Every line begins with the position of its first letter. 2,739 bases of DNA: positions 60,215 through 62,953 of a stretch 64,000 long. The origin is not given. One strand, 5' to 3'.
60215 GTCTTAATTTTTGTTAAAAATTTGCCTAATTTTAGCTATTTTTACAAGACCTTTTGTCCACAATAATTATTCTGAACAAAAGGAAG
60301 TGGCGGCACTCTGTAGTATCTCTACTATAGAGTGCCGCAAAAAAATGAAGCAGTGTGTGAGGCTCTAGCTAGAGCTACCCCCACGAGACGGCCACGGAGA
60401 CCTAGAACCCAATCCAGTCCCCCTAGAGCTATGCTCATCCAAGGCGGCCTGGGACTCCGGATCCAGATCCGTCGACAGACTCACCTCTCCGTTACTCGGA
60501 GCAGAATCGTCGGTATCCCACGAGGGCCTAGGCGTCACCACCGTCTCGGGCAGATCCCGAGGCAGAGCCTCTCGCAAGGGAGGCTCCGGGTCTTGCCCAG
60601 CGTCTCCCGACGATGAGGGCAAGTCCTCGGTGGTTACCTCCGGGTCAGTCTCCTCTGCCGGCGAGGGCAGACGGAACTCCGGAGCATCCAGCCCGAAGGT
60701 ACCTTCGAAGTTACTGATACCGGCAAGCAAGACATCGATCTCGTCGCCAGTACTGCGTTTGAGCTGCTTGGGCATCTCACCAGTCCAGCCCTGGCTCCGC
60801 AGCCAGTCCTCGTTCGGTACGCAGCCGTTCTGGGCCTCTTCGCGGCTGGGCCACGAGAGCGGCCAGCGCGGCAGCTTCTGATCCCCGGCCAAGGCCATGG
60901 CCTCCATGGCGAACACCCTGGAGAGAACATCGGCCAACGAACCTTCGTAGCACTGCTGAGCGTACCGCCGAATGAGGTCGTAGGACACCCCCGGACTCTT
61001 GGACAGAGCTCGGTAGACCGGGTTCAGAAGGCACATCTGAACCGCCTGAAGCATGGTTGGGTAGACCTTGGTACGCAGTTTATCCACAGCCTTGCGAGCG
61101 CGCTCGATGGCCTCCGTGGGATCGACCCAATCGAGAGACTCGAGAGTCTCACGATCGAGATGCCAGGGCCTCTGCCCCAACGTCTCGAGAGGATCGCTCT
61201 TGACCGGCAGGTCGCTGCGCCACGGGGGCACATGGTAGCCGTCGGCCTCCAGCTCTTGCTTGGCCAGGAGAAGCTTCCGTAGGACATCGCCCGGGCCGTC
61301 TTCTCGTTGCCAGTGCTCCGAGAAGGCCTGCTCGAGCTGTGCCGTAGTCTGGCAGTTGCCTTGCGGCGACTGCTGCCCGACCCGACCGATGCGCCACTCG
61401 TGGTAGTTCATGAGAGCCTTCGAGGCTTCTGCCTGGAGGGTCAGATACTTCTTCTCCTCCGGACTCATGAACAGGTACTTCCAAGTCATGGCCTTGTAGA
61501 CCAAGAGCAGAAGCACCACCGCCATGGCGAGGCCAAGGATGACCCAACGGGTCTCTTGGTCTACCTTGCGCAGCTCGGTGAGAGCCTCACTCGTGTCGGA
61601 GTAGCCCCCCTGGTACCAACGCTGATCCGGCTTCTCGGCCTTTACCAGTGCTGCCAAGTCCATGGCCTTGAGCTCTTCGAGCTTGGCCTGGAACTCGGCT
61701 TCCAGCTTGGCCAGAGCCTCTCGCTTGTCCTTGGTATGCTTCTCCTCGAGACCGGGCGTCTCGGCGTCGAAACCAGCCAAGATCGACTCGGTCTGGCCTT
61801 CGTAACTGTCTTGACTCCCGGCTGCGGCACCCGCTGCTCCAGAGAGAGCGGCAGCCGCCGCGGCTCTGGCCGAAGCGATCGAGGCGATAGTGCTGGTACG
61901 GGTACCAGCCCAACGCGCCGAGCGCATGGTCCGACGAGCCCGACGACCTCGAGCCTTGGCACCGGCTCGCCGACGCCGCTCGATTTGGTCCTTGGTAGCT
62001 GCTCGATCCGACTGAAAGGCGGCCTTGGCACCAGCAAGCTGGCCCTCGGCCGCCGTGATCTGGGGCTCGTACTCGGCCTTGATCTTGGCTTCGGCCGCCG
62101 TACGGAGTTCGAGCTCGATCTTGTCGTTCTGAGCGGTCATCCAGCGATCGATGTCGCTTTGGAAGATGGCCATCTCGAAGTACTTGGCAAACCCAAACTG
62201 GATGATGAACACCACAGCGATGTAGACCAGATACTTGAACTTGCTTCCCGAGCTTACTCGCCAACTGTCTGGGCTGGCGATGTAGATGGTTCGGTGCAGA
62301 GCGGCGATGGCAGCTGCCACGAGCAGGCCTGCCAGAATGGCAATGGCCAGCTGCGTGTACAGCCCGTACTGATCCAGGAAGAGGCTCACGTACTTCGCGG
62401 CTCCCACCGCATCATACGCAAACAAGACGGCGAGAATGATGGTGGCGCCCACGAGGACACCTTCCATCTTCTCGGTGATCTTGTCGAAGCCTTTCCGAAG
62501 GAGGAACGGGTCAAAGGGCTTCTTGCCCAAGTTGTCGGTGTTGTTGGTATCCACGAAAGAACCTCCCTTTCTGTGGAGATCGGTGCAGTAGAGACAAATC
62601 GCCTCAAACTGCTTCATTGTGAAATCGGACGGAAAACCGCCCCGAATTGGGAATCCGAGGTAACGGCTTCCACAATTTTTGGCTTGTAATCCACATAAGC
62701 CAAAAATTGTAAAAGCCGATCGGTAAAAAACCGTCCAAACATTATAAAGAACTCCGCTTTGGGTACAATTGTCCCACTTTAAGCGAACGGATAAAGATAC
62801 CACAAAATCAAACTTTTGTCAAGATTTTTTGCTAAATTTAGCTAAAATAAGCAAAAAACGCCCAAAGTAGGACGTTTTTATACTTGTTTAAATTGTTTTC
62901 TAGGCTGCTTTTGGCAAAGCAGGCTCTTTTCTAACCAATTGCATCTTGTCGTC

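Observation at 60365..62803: Large multi-TM coiled-coil protein with an acidic Pro/Ser-rich tail and an uncertain start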

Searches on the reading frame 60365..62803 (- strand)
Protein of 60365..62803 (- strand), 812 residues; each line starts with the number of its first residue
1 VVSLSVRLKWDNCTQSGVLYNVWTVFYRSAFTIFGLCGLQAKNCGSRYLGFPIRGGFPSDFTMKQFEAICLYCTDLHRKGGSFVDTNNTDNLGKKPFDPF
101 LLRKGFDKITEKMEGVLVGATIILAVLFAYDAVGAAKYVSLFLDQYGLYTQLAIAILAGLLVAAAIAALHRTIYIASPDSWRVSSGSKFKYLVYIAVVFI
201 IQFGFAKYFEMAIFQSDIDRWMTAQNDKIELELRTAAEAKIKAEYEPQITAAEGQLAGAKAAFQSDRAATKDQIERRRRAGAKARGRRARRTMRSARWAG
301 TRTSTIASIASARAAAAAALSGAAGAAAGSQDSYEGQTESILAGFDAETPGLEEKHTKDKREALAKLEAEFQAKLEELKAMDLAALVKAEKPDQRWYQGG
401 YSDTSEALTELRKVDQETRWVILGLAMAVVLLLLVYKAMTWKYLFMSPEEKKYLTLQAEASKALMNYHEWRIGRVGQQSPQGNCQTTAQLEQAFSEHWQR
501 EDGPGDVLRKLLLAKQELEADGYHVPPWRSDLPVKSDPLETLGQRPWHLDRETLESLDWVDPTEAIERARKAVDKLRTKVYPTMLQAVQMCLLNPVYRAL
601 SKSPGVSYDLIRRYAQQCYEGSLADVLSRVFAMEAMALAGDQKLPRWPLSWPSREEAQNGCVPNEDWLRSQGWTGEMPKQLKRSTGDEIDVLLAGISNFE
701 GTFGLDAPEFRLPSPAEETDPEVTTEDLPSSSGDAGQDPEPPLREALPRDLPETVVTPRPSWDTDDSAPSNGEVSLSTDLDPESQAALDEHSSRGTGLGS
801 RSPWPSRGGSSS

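Call 5: search_protein_families(library=pfam, proteins=[window:60365-62803:-], max_evalue=1)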
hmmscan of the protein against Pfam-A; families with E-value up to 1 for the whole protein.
window:60365-62803:- (812 aa): 2 families
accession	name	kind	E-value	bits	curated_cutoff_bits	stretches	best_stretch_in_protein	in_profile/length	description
PF02378.23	PTS_EIIC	-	0.027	14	30.7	1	113-214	72-181/319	Phosphotransferase system, EIIC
PF04206.17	MtrE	-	0.11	12.3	26.6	1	148-200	72-124/271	Tetrahydromethanopterin S-methyltransferase, subunit E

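Call 12: find_homologous_proteins(query=window:60365-62803:-, max_evalue=0.001)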
Query window:60365-62803:- (812 aa): 1 proteins with E <= 0.001 among 8000 candidates.
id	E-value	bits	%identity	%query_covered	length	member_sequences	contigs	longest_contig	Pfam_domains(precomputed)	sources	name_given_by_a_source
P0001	0.0e+0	1633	100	90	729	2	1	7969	-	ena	-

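Call 13: find_encoding_contigs(protein=window:60365-62803:-, flank=10000, max_places=6)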
Protein window:60365-62803:- (812 aa): no gene with exactly this product is on record in the collection.

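Call 15: find_encoding_contigs(protein=P0001, flank=10000, max_places=6)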
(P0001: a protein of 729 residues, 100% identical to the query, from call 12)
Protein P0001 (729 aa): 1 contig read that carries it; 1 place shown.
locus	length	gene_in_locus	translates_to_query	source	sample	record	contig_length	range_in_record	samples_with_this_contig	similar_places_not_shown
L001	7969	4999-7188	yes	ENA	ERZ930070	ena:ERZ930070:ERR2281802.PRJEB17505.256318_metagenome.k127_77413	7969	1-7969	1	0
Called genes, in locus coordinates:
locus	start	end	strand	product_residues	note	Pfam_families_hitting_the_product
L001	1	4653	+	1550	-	?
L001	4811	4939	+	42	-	-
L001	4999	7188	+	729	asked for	-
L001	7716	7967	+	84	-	?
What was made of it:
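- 62614..62742 (-): A 42-codon upstream ORF (GGAG-9 nt-ATG) in another frame. Its stop overlaps ATG 62617. Coding status is doubtful. Called as a gene in L001 (call 15).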

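Call 20: search_protein_representatives(protein=window:60365-62554:-)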
Query: 729 residues. Proteins with E-value up to 0.001 (for the whole library): 14; up to 1e-10: 2; up to 1e-30: 1. The best 14 are listed.
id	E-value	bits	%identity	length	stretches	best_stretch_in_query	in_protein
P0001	0.0e+00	1634.3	100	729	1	1-729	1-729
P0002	1.0e-11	60.3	25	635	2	418-595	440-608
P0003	4.6e-09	51.5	25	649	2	413-569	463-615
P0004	5.2e-09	51.4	26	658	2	72-378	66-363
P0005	1.0e-08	50.4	25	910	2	423-683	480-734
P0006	1.2e-08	50.2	22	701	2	383-593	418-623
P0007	2.6e-08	49.0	25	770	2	374-596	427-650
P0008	1.6e-07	46.5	24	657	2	404-494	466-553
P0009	3.4e-07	45.4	26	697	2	398-578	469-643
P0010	2.4e-05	39.2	23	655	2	24-381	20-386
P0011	4.0e-05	38.5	23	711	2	66-359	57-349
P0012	6.3e-05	37.9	23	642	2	398-594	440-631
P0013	3.0e-04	35.6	25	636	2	394-565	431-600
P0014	8.1e-04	34.2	27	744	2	440-600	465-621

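Call 24: search_protein_families(library=pfam, proteins=[P0002, P0003, P0004, P0005, P0006, P0007, P0008, P0009, P0010, P0011], max_evalue=0.1)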
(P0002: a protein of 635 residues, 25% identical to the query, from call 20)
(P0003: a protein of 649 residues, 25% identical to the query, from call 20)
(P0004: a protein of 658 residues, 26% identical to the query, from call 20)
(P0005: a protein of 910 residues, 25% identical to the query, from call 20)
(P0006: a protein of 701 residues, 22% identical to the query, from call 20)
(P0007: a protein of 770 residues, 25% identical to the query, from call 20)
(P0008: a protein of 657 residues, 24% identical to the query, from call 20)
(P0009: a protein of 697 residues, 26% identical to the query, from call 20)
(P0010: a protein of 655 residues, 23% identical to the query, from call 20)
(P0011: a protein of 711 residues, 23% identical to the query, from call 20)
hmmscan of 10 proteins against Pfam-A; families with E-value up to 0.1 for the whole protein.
P0002 (635 aa): 2 families
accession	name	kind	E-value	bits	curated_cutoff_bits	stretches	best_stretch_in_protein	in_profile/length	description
PF14362.11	DUF4407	-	8.4e-26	91.4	31.3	1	30-347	16-287/297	Domain of unknown function (DUF4407)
PF09843.14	DUF2070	-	0.0027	16.6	30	1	24-179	97-235/561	Predicted membrane protein (DUF2070)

P0003 (649 aa): 1 family
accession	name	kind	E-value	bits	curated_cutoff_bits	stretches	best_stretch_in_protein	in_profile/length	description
PF14362.11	DUF4407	-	2e-28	100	31.3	1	50-369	15-286/297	Domain of unknown function (DUF4407)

P0004 (658 aa): 1 family
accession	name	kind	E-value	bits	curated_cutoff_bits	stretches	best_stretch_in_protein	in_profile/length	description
PF14362.11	DUF4407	-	1.5e-21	77.5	31.3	2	61-266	41-229/297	Domain of unknown function (DUF4407)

P0005 (910 aa): 2 families
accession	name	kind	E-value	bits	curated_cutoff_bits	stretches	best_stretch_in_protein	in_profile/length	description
PF14362.11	DUF4407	-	5.7e-24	85.4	31.3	2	57-276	29-221/297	Domain of unknown function (DUF4407)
PF19606.4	DUF6111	-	0.075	13.8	24.1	0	78-133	12-65/87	Family of unknown function (DUF6111)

P0006 (701 aa): 2 families
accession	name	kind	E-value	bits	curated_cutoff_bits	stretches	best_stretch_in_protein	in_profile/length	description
PF14362.11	DUF4407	-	3e-18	66.6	31.3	1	35-355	24-282/297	Domain of unknown function (DUF4407)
PF11154.13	DUF2934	-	1.8e-08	34.3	22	1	661-691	6-36/37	Protein of unknown function (DUF2934)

P0007 (770 aa): 1 family
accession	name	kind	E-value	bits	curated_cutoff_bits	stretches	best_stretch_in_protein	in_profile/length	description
PF14362.11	DUF4407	-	2.4e-26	93.1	31.3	1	43-370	20-283/297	Domain of unknown function (DUF4407)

P0008 (657 aa): 2 families
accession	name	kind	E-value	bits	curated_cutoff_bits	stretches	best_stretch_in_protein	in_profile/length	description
PF14362.11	DUF4407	-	1.1e-20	74.6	31.3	1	75-380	35-283/297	Domain of unknown function (DUF4407)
PF18385.6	Tiam_CC_Ex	-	0.023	15.4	25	1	13-51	25-63/98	T-lymphoma invasion and metastasis CC-Ex domain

P0009 (697 aa): 5 families
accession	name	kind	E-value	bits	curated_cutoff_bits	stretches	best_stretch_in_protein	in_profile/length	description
PF14362.11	DUF4407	-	1.8e-22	80.4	31.3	1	58-304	35-251/297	Domain of unknown function (DUF4407)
PF13240.11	Zn_Ribbon_1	-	8.4e-05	22.7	25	1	668-688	2-22/23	zinc-ribbon domain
PF12773.13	DZR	-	0.00069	20.2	27.3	1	668-687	1-20/45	Double zinc ribbon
PF17032.10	Zn_ribbon_15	-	0.0047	18.1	28.9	1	661-686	48-73/73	zinc-ribbon family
PF18912.6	DZR_2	-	0.042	14.1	27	1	663-688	19-45/56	Double zinc ribbon domain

P0010 (655 aa): 2 families
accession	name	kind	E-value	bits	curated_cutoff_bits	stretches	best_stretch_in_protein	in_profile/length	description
PF14362.11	DUF4407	-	3.8e-26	92.5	31.3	1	26-369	6-285/297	Domain of unknown function (DUF4407)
PF19111.5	DUF5798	-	0.052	14.2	27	1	527-565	42-80/89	Family of unknown function (DUF5798)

P0011 (711 aa): 2 families
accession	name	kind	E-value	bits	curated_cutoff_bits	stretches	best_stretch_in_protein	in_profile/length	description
PF14362.11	DUF4407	-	3.9e-27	95.8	31.3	1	38-354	32-286/297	Domain of unknown function (DUF4407)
PF20136.4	DUF6526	-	0.0072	16.8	23.7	1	56-147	5-94/145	Family of unknown function (DUF6526)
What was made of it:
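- Closest known: Pfam DUF4407. Same: All close-enough relatives pass the Pfam model (call 24).
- P0009 ends in a zinc ribbon (call 24). P0009 has a C-terminal zinc ribbon (call 24).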

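Call 27: search_protein_families(library=padloc, proteins=[window:60365-62554:-, L001:1-4653:+, P0003, P0007], max_evalue=0.01)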
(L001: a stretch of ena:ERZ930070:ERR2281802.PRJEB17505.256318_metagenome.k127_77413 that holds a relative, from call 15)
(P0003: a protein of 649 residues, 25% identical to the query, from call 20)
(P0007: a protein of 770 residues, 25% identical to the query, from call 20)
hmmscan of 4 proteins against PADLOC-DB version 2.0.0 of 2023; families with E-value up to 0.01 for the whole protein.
window:60365-62554:- (729 aa): 0 families

L001:1-4653:+ (1550 aa): 2 families
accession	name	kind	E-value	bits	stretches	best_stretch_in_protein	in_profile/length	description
PDLC03842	LeoB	-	2.3e-05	21.5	1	570-685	406-521/568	-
PDLC03841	LeoBC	-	0.00019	18.7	1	583-761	454-560/601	-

P0003 (649 aa): 0 families

P0007 (770 aa): 0 families

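Call 28: find_homologous_proteins(query=A1, max_evalue=0.00001)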
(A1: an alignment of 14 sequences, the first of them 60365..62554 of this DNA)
Query A1 (14 sequences) (729 aa, profile of the alignment): 1 proteins with E <= 0.00001 among 8000 candidates.
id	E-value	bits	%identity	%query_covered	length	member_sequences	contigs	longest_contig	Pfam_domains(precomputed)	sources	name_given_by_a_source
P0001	2.7e-155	537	100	100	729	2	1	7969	-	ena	-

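Call 32: find_related_loci(query=A3, collection=genome_contigs, flank=8000)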
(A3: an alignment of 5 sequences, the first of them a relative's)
Query A3 (770 aa) in genome_contigs; peptide patterns used: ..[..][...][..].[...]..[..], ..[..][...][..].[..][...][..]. (x = any residue, [..] = any of these).
57 stretches matched a pattern, but none encodes a relative of the query by tblastn (E <= 1e-3).

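Call 33: find_related_loci(query=A3, collection=viral_contigs, flank=8000)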
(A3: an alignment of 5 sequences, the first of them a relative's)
Query A3 (770 aa) in viral_contigs; peptide patterns used: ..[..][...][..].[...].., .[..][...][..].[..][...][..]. (x = any residue, [..] = any of these).
65 stretches matched a pattern, but none encodes a relative of the query by tblastn (E <= 1e-3).

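Call 34: find_related_loci(query=A3, collection=metagenome_contigs, flank=8000)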
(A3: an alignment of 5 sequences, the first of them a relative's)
Query A3 (770 aa) in metagenome_contigs; peptide patterns used: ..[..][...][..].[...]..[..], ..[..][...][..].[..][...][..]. (x = any residue, [..] = any of these).
64 stretches matched a pattern; 3 encode a relative of the query (tblastn E <= 1e-3); 3 distinct loci.
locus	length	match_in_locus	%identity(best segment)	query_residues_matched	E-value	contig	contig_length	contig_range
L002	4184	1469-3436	32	5-646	1e-100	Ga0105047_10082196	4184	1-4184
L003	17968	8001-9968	32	5-646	8e-100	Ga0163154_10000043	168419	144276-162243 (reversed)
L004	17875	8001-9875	29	24-652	1e-84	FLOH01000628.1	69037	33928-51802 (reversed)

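Call 38: search_protein_families(library=pfam, proteins=[L003:2275-3579:+, L003:4417-5709:+, L003:5764-6402:+, L003:6974-7570:+, L003:7806-9998:+, L003:9775-10605:+, L003:10915-12321:+, L003:12635-13771:+, L003:13876-14982:-, L003:15030-16001:-], max_evalue=0.001)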
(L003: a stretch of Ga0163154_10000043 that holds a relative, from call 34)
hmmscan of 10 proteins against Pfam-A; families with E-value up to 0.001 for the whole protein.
L003:2275-3579:+ (434 aa): 6 families
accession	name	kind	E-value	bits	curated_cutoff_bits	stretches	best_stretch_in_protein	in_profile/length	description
PF01551.29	Peptidase_M23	-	4e-31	107.5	28.7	1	334-429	2-96/96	Peptidase family M23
PF01476.26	LysM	-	4.8e-21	74.9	20.9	2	150-193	1-43/43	LysM domain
PF23473.1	LysM3_LYK4_5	-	1.7e-14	54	29.3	1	149-186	4-40/48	LYK4/5 LysM3 domain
PF23446.1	LysM1_NFP_LYK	-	0.00011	23.4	36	0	156-193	16-54/60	NFP/LYK LysM1 domain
PF23462.1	LysM3_NFP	-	0.00016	22.6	28.1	0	203-242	8-47/48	NFP LysM3 domain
PF13533.13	Biotin_lipoyl_2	-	0.00048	20.3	29.8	0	387-404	13-30/32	Biotin-lipoyl like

L003:4417-5709:+ (430 aa): 3 families
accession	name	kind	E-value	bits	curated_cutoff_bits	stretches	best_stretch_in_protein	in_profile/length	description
PF05697.18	Trigger_N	-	7.4e-26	91.6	22.2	1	7-147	6-144/144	Bacterial trigger factor protein (TF)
PF05698.19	Trigger_C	-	1.2e-24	87.7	22.7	1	263-424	1-161/162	Bacterial trigger factor protein (TF) C-terminus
PF00254.34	FKBP_C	-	7.1e-06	26.7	21.1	1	174-240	19-93/94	FKBP-type peptidyl-prolyl cis-trans isomerase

L003:5764-6402:+ (212 aa): 0 families

L003:6974-7570:+ (198 aa): 0 families

L003:7806-9998:+ (730 aa): 1 family
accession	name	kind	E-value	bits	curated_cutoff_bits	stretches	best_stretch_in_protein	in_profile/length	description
PF14362.11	DUF4407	-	1.2e-23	84.3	31.3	1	160-454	47-284/297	Domain of unknown function (DUF4407)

L003:9775-10605:+ (276 aa): 0 families

L003:10915-12321:+ (468 aa): 10 families
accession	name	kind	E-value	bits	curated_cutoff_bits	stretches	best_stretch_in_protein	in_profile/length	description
PF00308.24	Bac_DnaA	-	5.8e-71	238.3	23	1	129-290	1-162/162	Bacterial DnaA ATPAse domain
PF08299.17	Bac_DnaA_C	-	4.3e-24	84.8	31.5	1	376-442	3-69/69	Bacterial dnaA protein helix-turn-helix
PF11638.13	DnaA_N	-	2.1e-13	50.2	24.6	1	4-66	1-64/65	DnaA N-terminal domain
PF01695.23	IstB_IS21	-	4.3e-08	33.4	24.1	1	165-266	95-193/238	IstB-like ATP binding protein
PF00004.35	AAA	-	8.7e-07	29.9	21.2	1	166-284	2-124/131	ATPase family associated with various cellular activities (AAA)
PF13401.12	AAA_22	-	1.3e-05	26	27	0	164-204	7-45/130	AAA domain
PF01637.24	ATPase_2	-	3.7e-05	24.1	33.2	1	160-276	18-126/225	ATPase domain predominantly from Archaea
PF00910.28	RNA_helicase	-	9.4e-05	23.3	21.5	1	166-268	2-88/105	RNA helicase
PF13191.12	AAA_16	-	0.00011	23.2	32.6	1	139-210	2-72/167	AAA ATPase domain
PF13173.12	AAA_14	-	0.00034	21.1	27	1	163-264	3-96/129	AAA domain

L003:12635-13771:+ (378 aa): 3 families
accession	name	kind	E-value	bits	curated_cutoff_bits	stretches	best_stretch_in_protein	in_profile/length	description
PF02767.21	DNA_pol3_beta_2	-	1.3e-23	84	27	1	128-251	2-116/116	DNA polymerase III beta subunit, central domain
PF00712.24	DNA_pol3_beta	-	2.4e-20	73.3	24.4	1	1-118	1-120/120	DNA polymerase III beta subunit, N-terminal domain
PF02768.20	DNA_pol3_beta_3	-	3.3e-17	62.8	27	1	255-376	3-121/121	DNA polymerase III beta subunit, C-terminal domain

L003:13876-14982:- (368 aa): 0 families

L003:15030-16001:- (323 aa): 0 families

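Call 39: search_protein_families(library=pfam, proteins=[L004:2746-3864:-, L004:3851-5260:-, L004:5257-6321:-, L004:6402-6788:-, L004:7229-7810:+, L004:7827-10064:+, L004:10503-12386:+, L004:12673-14307:-, L004:15730-17148:-, L004:1778-2659:-], max_evalue=0.001)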
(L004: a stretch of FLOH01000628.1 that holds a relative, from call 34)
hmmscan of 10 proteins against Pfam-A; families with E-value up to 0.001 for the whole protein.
L004:2746-3864:- (372 aa): 2 families
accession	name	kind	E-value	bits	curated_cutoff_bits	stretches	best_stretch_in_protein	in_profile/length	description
PF03462.23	PCRF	-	2.5e-56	191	24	1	35-224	2-194/194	PCRF domain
PF00472.26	RF-1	-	2.5e-36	124.6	35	1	233-342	2-116/116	RF-1 domain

L004:3851-5260:- (469 aa): 0 families

L004:5257-6321:- (354 aa): 1 family
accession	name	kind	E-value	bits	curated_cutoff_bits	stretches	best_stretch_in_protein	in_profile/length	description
PF07690.21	MFS_1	-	1e-05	25.1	33.4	0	53-221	37-207/347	Major Facilitator Superfamily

L004:6402-6788:- (128 aa): 1 family
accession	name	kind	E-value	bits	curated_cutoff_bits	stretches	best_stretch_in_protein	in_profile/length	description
PF09685.15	DUF4870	-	3.7e-07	30.5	25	1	50-122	30-106/107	Domain of unknown function (DUF4870)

L004:7229-7810:+ (193 aa): 0 families

L004:7827-10064:+ (745 aa): 1 family
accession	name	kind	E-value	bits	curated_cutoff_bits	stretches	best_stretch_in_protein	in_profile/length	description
PF14362.11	DUF4407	-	2.6e-16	60.2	31.3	1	95-411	37-286/297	Domain of unknown function (DUF4407)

L004:10503-12386:+ (627 aa): 0 families

L004:12673-14307:- (544 aa): 1 family
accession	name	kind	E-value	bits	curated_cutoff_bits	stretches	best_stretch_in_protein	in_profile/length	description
PF00118.29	Cpn60_TCP1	-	3.3e-77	260.7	34.3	1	22-520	1-487/490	TCP-1/cpn60 chaperonin family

L004:15730-17148:- (472 aa): 1 family
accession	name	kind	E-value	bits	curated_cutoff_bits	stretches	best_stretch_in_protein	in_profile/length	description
PF04932.20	Wzy_C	-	7.4e-17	62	31.7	1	258-399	4-148/149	O-Antigen ligase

L004:1778-2659:- (293 aa): 1 family
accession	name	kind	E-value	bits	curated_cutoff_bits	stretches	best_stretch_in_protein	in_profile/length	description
PF00398.26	RrnaAD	-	7.6e-44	150.2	24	1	24-289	6-261/263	Ribosomal RNA adenine dimethylase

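Call 50: search_solved_structures(query=A4, max_evalue=1)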
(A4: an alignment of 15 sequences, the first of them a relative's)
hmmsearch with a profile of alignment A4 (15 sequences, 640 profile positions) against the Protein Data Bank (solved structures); distinct sequences matched with E-value up to 1: 5.
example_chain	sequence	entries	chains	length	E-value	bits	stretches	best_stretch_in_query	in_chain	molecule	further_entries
36qu_H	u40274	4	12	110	0.051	15.2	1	225-285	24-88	V-type proton ATPase subunit G1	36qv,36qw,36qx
6snt_NC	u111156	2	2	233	0.16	13.5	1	542-594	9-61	Uncharacterized protein YEL057C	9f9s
6o8w_t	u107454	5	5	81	0.37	12.4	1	366-437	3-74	30S ribosomal protein S20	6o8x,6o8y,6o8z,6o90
6w6p_t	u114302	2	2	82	0.38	12.3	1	366-437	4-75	30S ribosomal protein S20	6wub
7nhk_u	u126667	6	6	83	0.39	12.3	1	366-437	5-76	30S ribosomal protein S20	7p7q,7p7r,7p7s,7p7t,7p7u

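Call 51: search_protein_families(library=ncbifam, proteins=[window:60365-62554:-, L001:1-4653:+, P0003, P0007], max_evalue=0.01)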
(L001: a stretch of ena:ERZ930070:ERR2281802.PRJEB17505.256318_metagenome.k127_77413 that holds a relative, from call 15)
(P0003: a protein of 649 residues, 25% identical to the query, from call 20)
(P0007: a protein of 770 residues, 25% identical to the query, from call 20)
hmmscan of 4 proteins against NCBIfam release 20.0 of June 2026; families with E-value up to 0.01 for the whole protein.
window:60365-62554:- (729 aa): 0 families

L001:1-4653:+ (1550 aa): 2 families
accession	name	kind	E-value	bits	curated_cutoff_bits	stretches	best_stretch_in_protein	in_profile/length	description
TIGR01909.1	C_GCAxxG_C_C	subfamily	0.0039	17.3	47.4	1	611-689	24-98/120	C-GCAxxG-C-C family (seleno)protein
NF053611.1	YiaD_Gzip_OmpA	equivalog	0.0081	15.9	175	0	799-857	17-77/206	YiaD family glycine zipper/OmpA-like lipoprotein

P0003 (649 aa): 0 families

P0007 (770 aa): 0 families
